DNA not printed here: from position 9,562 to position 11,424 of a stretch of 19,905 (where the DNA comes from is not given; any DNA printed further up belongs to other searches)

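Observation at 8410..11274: Tail-knob (gp9-like) gene split by a dual peptidoglycan-hydrolase module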

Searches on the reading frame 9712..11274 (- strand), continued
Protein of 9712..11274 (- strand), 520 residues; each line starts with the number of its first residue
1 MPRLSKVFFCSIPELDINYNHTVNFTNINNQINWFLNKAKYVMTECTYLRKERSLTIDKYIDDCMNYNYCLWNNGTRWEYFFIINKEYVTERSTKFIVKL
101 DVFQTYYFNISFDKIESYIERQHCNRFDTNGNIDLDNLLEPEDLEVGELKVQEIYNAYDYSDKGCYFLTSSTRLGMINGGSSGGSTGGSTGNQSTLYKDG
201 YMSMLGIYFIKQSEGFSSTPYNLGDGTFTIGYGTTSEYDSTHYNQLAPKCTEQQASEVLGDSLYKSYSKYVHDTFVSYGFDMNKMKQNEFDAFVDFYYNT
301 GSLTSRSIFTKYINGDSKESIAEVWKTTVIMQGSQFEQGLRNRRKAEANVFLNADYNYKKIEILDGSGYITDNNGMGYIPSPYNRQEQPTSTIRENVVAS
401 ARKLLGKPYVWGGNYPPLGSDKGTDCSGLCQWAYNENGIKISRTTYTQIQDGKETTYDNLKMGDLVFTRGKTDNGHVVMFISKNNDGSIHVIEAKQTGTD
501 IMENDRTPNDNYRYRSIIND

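Call 23: find_homologous_proteins(query=window:9712-11274:-, max_evalue=0.00001)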
Query window:9712-11274:- (520 aa): 451 proteins with E <= 0.00001 among 6042 candidates; the best 120 are listed.
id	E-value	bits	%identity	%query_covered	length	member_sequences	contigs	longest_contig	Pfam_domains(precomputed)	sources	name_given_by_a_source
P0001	0.0e+0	1155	95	100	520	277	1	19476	PF16838.12,PF00877.26,PF00959.25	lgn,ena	-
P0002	0.0e+0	1069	88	100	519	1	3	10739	PF16838.12,PF00877.26,PF00959.25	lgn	-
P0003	0.0e+0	1069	88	100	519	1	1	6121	PF16838.12,PF00877.26,PF00959.25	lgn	-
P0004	0.0e+0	1039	86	100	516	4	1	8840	PF16838.12,PF00877.26,PF00959.25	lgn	-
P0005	0.0e+0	1036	85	100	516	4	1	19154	PF16838.12,PF00877.26,PF00959.25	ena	-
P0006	0.0e+0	1035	85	100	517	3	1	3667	PF16838.12,PF00877.26,PF00959.25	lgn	-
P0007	0.0e+0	1034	85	100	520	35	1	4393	PF16838.12,PF00877.26,PF00959.25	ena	-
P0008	0.0e+0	1032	85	100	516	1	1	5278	PF16838.12,PF00877.26,PF00959.25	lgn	-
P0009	0.0e+0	1032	85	100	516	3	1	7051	PF16838.12,PF00877.26,PF00959.25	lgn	-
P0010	0.0e+0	1027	85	100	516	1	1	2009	PF16838.12,PF00877.26,PF00959.25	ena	-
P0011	0.0e+0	1009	83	100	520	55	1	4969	PF16838.12,PF00877.26,PF00959.25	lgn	-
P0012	2.4e-294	995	83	100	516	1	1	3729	PF16838.12,PF00877.26,PF00959.25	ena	-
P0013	2.7e-294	995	83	100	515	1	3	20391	PF16838.12,PF00877.26,PF00959.25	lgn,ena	-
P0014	4.5e-294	994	83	100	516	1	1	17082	PF16838.12,PF00877.26,PF00959.25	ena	-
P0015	5.0e-292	987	82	100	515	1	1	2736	PF16838.12,PF00877.26,PF00959.25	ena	-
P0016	6.7e-292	987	82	100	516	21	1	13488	PF16838.12,PF00877.26,PF00959.25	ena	-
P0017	1.3e-291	986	82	100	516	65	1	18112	PF16838.12,PF00877.26,PF00959.25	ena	-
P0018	1.6e-291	985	82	100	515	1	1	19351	PF16838.12,PF00877.26,PF00959.25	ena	-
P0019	9.7e-291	983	82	100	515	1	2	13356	PF16838.12,PF00877.26,PF00959.25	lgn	-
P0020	9.9e-291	983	82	100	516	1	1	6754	PF16838.12,PF00877.26,PF00959.25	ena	-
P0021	1.6e-290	982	82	100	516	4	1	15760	PF16838.12,PF00877.26,PF00959.25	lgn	-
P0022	6.2e-290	980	82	100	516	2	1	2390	PF16838.12,PF00877.26,PF00959.25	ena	-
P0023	7.4e-290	980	82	100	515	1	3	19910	PF16838.12,PF00877.26,PF00959.25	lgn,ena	-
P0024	9.2e-290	980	82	100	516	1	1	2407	PF16838.12,PF00877.26,PF00959.25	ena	-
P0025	2.1e-289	978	82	100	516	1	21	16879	PF16838.12,PF00877.26,PF00959.25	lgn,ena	-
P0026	2.2e-289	978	82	100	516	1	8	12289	PF16838.12,PF00877.26,PF00959.25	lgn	-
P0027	2.2e-289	978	82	100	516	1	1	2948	PF16838.12,PF00877.26,PF00959.25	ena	-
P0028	2.5e-289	978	82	100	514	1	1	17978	PF16838.12,PF00877.26,PF00959.25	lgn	-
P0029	3.4e-289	978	81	100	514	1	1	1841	PF16838.12,PF00877.26,PF00959.25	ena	-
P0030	4.6e-289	977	82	100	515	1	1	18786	PF16838.12,PF00877.26,PF00959.25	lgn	-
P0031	5.2e-289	977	82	100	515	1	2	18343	PF16838.12,PF00877.26,PF00959.25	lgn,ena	-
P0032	5.6e-289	977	82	100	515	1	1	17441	PF16838.12,PF00877.26,PF00959.25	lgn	-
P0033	6.1e-289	977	81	100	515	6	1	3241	PF16838.12,PF00877.26,PF00959.25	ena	-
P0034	7.3e-289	977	81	100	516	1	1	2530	PF16838.12,PF00877.26,PF00959.25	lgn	-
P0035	7.6e-289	977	81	100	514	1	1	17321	PF16838.12,PF00877.26,PF00959.25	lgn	-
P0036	8.1e-289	977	81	100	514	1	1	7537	PF16838.12,PF00877.26,PF00959.25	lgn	-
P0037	2.1e-288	975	81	100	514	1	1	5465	PF16838.12,PF00877.26,PF00959.25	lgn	-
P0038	3.7e-288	974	81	100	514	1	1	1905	PF16838.12,PF00877.26,PF00959.25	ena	-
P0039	8.0e-288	973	82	100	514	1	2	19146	PF16838.12,PF00877.26,PF00959.25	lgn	-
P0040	1.1e-287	973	81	100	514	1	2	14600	PF16838.12,PF00877.26,PF00959.25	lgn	-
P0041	1.1e-287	973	81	100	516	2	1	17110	PF16838.12,PF00877.26,PF00959.25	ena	-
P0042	2.1e-287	972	81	100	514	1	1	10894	PF16838.12,PF00877.26,PF00959.25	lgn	-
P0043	3.2e-287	971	82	100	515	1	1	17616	PF16838.12,PF00877.26,PF00959.25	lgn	-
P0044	3.4e-287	971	81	100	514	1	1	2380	PF16838.12,PF00877.26,PF00959.25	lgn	-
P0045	3.5e-287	971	81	100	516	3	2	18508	PF16838.12,PF00877.26,PF00959.25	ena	-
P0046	3.6e-287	971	81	100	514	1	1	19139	PF16838.12,PF00877.26,PF00959.25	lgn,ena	-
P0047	4.7e-287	971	81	100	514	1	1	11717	PF16838.12,PF00877.26,PF00959.25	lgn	-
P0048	7.2e-287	970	80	100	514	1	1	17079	PF16838.12,PF00877.26,PF00959.25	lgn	-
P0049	8.1e-287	970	81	100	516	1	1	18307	PF16838.12,PF00877.26,PF00959.25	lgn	-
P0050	1.0e-286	970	81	100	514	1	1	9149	PF16838.12,PF00877.26,PF00959.25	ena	-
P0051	1.1e-286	969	81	100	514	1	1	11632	PF16838.12,PF00877.26,PF00959.25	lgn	-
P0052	1.3e-286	969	81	100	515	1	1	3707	PF16838.12,PF00877.26,PF00959.25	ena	-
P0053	2.9e-286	968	81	100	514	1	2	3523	PF16838.12,PF00877.26,PF00959.25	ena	-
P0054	4.0e-286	968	80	100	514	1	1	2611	PF16838.12,PF00877.26,PF00959.25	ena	-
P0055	4.1e-286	968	81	100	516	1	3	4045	PF16838.12,PF00877.26,PF00959.25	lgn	-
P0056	5.4e-286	967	81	100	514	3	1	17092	PF16838.12,PF00877.26,PF00959.25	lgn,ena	-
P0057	7.7e-286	967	81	100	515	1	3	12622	PF16838.12,PF00877.26,PF00959.25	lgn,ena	-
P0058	2.4e-284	962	80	100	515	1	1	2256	PF16838.12,PF00877.26,PF00959.25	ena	-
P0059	3.4e-277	938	78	100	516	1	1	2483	PF16838.12,PF00877.26,PF00959.25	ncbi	-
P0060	1.8e-226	771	66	100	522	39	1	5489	PF16838.12,PF00877.26,PF00959.25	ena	-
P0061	7.9e-226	769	66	100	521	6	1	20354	PF16838.12,PF00877.26,PF00959.25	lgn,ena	-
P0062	1.4e-209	715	61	100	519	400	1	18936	PF16838.12,PF00877.26,PF00959.25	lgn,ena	-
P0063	3.2e-191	654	58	100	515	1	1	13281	PF16838.12,PF00877.26,PF00959.25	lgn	-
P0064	6.7e-190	650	57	100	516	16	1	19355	PF16838.12,PF00877.26,PF00959.25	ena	-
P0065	4.5e-188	644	56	100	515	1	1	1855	PF16838.12,PF00877.26,PF00959.25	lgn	-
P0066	2.6e-184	632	83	63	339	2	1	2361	PF00877.26,PF00959.25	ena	-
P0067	3.3e-184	631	54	99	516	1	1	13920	PF16838.12,PF00877.26,PF00959.25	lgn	-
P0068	4.4e-184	631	56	100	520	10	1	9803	PF16838.12,PF00877.26,PF00959.25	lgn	-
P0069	1.0e-180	620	56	100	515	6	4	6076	PF16838.12,PF00877.26,PF00959.25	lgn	-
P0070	1.1e-180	620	55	99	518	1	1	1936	PF16838.12,PF00877.26,PF00959.25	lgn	-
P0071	1.3e-179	616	56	99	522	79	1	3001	PF16838.12,PF00877.26,PF00959.25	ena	-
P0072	2.2e-179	615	56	99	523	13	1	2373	PF16838.12,PF00877.26,PF00959.25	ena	-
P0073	2.0e-177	609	55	99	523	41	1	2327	PF00877.26,PF00959.25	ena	-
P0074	4.0e-177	608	55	99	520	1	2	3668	PF16838.12,PF00877.26,PF00959.25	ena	-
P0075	4.3e-175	601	55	97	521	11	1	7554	PF16838.12,PF00877.26,PF00959.25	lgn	-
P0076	3.4e-172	592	54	99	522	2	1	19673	PF16838.12,PF00877.26,PF00959.25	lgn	-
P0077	1.2e-170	587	54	99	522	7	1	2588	PF00877.26,PF00959.25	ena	-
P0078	4.7e-169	581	53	99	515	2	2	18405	PF16838.12,PF00877.26,PF00959.25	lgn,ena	-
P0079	7.3e-168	577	56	92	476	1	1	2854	PF00877.26,PF00959.25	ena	-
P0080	1.7e-161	556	52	100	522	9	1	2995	PF16838.12,PF00877.26,PF00959.25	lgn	-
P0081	3.0e-159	549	53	99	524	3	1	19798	PF00877.26,PF00959.25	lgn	-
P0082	3.6e-158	545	52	99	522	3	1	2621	PF16838.12,PF00877.26,PF00959.25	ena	-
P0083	1.7e-157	543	51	99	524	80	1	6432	PF16838.12,PF00877.26,PF00959.25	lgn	-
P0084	3.8e-156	539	52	99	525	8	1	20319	PF16838.12,PF00877.26,PF00959.25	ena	-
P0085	3.1e-155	536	51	99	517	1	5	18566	PF16838.12,PF00877.26,PF00959.25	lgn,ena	-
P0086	1.4e-154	534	50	100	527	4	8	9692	PF16838.12,PF00877.26,PF00959.25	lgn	-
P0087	3.2e-154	532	50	99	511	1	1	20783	PF16838.12,PF00877.26,PF00959.25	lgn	-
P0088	3.5e-154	532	50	100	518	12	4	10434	PF00877.26,PF00959.25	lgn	-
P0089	1.6e-153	530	51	100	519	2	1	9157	PF00877.26,PF00959.25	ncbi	-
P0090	2.7e-153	529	50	100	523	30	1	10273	PF00877.26,PF00959.25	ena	-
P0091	2.1e-152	526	49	99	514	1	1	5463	PF16838.12,PF00877.26,PF00959.25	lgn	-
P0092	4.1e-152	525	48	100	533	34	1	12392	PF16838.12,PF00877.26,PF00959.25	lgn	-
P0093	4.5e-152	525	49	100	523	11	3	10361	PF16838.12,PF00877.26,PF00959.25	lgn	-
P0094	4.8e-152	525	51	99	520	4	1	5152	PF16838.12,PF00877.26,PF00959.25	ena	-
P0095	2.0e-151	523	50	99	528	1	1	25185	PF16838.12,PF00877.26,PF00959.25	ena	-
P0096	2.2e-151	523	50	100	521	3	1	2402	PF00877.26,PF00959.25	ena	-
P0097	3.9e-149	516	47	99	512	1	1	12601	PF16838.12,PF00877.26,PF00959.25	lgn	-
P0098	4.1e-149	516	48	99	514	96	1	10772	PF16838.12,PF00877.26,PF00959.25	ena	-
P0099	2.0e-148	513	47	99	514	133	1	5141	PF16838.12,PF00877.26,PF00959.25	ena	-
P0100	3.7e-148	512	46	99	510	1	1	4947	PF16838.12,PF00877.26,PF00959.25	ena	-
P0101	9.4e-147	508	47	99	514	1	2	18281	PF16838.12,PF00877.26,PF00959.25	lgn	-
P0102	1.0e-146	508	46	99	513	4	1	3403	PF16838.12,PF00877.26,PF00959.25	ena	-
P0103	3.9e-146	506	53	87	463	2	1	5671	PF00877.26,PF00959.25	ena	-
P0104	2.3e-145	503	47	99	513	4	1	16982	PF16838.12,PF00877.26,PF00959.25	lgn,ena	-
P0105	6.0e-145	502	46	99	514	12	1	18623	PF16838.12,PF00877.26,PF00959.25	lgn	-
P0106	2.3e-144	500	74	54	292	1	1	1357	PF16838.12,PF00959.25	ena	-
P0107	4.5e-144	499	48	99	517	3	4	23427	PF16838.12,PF00877.26,PF00959.25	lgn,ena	-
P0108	8.9e-144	498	46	99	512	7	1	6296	PF16838.12,PF00877.26,PF00959.25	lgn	-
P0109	8.3e-143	495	46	99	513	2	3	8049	PF16838.12,PF00877.26,PF00959.25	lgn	-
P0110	1.3e-142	494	47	99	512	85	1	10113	PF16838.12,PF00877.26,PF00959.25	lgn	-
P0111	2.4e-142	493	46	99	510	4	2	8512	PF00877.26,PF00959.25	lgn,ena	-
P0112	5.3e-142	492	46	99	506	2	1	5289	PF00877.26,PF00959.25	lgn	-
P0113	1.3e-141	491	61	74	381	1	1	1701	PF00877.26,PF00959.25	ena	-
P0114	1.2e-135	471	46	100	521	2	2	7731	PF16838.12,PF00877.26,PF00959.25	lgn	-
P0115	2.3e-134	467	44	99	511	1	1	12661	PF16838.12,PF00877.26,PF00959.25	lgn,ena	-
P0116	6.2e-134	465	45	99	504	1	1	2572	PF16838.12,PF00877.26,PF00959.25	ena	-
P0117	6.7e-133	462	47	99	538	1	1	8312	PF16838.12,PF00877.26,PF00959.25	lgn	-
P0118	3.5e-132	460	47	99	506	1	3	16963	PF16838.12,PF00877.26,PF00959.25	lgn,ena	-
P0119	1.0e-128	448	44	98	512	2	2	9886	PF16838.12,PF00877.26,PF00959.25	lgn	-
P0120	1.0e-127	445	45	98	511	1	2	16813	PF16838.12,PF00877.26,PF00959.25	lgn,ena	-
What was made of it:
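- The 120 best ORF1 clusters, at 44-95% identity, carry the same domains; the full-length ones are 504-538 aa and a few shorter entries look truncated (call 23).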

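Call 24: find_encoding_contigs(protein=window:9712-11274:-, flank=3000, max_places=4)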
Protein window:9712-11274:- (520 aa): 9 contigs read that carry it; 1 place shown.
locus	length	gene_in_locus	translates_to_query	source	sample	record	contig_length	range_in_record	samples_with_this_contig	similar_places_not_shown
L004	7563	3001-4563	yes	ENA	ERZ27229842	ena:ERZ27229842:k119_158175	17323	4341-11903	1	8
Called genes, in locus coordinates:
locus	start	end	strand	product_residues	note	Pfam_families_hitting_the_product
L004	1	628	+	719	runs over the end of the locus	PF03175:DNA_pol_B_2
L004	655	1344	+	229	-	PF07508:Recombinase (weak)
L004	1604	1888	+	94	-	-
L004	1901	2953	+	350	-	PF25622:Phi29_MCP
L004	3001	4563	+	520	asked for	PF16838:Caud_tail_N (weak), PF00959:Phage_lysozyme, PF00877:NLPC_P60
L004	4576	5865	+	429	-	PF20934:phi29_gp9_C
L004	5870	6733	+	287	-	PF05352:Phage_connector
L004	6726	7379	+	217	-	-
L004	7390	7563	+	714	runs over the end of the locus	-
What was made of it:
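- The exact ORF1 is on 9 contigs (call 24).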

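Call 25: find_encoding_contigs(protein=P0062, flank=3000, max_places=2)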
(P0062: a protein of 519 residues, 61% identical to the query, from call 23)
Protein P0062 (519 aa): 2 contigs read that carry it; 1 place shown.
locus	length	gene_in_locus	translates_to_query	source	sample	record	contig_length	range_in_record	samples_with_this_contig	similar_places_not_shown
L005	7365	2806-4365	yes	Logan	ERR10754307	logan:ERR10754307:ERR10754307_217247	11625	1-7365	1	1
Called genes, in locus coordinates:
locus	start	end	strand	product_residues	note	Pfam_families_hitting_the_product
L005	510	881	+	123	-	PF00436:SSB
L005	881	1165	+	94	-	-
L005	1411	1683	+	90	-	-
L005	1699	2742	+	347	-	PF25622:Phi29_MCP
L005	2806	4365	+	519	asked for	PF16838:Caud_tail_N (weak), PF00959:Phage_lysozyme, PF00877:NLPC_P60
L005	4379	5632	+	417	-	PF20934:phi29_gp9_C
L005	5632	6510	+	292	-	PF05352:Phage_connector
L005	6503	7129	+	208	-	-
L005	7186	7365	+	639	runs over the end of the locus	-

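Call 26: find_encoding_contigs(protein=P0087, flank=3000, max_places=2)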
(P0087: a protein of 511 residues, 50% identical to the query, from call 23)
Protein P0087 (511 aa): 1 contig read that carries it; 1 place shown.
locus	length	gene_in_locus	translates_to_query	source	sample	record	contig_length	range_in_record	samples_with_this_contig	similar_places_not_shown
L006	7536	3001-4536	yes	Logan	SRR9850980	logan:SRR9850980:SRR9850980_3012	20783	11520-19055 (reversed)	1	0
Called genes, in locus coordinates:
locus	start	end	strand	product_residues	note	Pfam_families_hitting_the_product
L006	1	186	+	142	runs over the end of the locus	-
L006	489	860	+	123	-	PF00436:SSB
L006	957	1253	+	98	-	-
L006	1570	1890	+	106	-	-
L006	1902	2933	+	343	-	PF25622:Phi29_MCP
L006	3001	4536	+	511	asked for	PF16838:Caud_tail_N, PF00959:Phage_lysozyme, PF00877:NLPC_P60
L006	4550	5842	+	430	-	PF20934:phi29_gp9_C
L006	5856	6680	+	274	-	PF05352:Phage_connector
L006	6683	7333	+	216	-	-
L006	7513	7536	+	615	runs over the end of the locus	-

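Call 27: find_encoding_contigs(protein=P0120, flank=3000, max_places=2)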
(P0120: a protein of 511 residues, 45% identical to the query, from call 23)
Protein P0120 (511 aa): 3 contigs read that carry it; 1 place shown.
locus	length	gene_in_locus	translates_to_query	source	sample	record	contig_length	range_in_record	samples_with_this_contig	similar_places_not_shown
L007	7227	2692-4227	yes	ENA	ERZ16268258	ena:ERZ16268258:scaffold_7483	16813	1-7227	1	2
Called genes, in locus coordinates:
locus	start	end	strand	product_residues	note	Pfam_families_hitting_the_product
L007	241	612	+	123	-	-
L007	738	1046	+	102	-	-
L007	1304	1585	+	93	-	-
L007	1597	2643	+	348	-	PF25622:Phi29_MCP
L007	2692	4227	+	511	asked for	PF16838:Caud_tail_N, PF00959:Phage_lysozyme, PF00877:NLPC_P60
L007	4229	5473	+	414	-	PF20934:phi29_gp9_C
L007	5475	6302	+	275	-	PF05352:Phage_connector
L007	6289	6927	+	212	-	-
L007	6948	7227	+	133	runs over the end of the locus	-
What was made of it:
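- Four sampled relatives keep the order head protein, ORF1, ORF2, connector (calls 24-27).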

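Call 48: find_homologous_proteins(query=L007:4229-5473:+, max_evalue=0.001)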
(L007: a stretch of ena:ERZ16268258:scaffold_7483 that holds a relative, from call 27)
Query L007:4229-5473:+ (414 aa): 531 proteins with E <= 0.001 among 3960 candidates; the best 120 are listed.
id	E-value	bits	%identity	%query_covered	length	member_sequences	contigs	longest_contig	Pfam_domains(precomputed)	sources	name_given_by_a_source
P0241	3.1e-270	914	100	100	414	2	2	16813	PF20934.4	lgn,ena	-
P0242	1.1e-174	599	66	100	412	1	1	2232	PF20934.4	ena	-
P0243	1.4e-172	592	66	100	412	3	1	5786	PF20934.4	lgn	-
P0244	3.9e-172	591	65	100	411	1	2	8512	PF20934.4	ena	-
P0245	9.5e-172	590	66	100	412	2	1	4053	PF20934.4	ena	-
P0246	1.1e-171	589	65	100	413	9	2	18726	PF20934.4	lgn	-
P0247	3.5e-171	588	65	100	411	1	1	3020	PF20934.4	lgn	-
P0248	4.2e-171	588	65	100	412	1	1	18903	PF20934.4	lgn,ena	-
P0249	8.8e-171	587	66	100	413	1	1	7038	PF20934.4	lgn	-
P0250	2.0e-170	585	65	100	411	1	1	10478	PF20934.4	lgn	-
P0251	3.1e-170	585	64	100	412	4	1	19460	PF20934.4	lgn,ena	-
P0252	1.2e-166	573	63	100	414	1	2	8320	PF20934.4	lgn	-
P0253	1.1e-165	570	63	100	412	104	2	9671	PF20934.4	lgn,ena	-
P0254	2.3e-165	569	63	100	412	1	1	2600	PF20934.4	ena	-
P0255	4.7e-165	568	63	100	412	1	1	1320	PF20934.4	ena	-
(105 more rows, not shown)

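Call 58: predict_structure(alignment_id=A4)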
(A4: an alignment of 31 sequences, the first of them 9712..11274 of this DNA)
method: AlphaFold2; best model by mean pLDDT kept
length: 520 residues; sequences in the alignment: 31
mean_pLDDT: 79.4   pTM: 0.46
mean pLDDT of the five models: 79.4, 77.4, 77.3, 74.7, 73.9
residues with pLDDT >= 90: 230; 70-90: 172; 50-70: 48; < 50: 70
segments of 3 or more residues with pLDDT < 50: 112-127, 138-154, 162-193
pLDDT, mean of each block of 10 residues (from residue 1): 75 72 75 91 75 81 90 83 91 89 74 38 49 50 36 46 41 28 29 68 93 94 89 91 94 96 93 89 87 94 87 91 90 80 93 92 92 90 71 88 95 83 91 86 71 86 90 82 94 93 94 83
secondary structure, 60 per line:
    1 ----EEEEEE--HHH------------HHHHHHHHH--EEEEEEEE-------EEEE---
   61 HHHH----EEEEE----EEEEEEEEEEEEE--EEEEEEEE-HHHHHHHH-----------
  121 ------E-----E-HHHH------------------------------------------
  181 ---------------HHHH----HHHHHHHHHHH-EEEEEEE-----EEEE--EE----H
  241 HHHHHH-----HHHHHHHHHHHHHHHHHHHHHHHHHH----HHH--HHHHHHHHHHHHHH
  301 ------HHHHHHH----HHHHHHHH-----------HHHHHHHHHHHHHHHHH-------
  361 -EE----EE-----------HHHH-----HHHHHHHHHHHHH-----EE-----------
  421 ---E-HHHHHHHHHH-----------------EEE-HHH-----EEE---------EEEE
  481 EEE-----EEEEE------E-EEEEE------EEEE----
elements in order: E5-10 H28-36 E39-46 E54-57 H61-64 E69-73 E78-90 E93-100 H102-109 H135-138 H196-199 H204-214 E216-222 E228-231 H240-246 H252-277 H287-300 H307-313 H318-325 H337-353 H381-384 H390-402 H426-435 E453-455 E465-467 E477-483 E489-493 E502-506 E513-516
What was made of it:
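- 10753..11274 (-): ORF1 aa 1-174: gp9-type N-terminal beta-sandwich domain, the part of the knob that meets the lower collar. The AlphaFold2 model has block-mean pLDDT 72-91 over aa 1-110 (call 58).
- ORF1 aa 112-193 are modelled with low confidence (call 58), so the contact between the two pieces is not shown.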
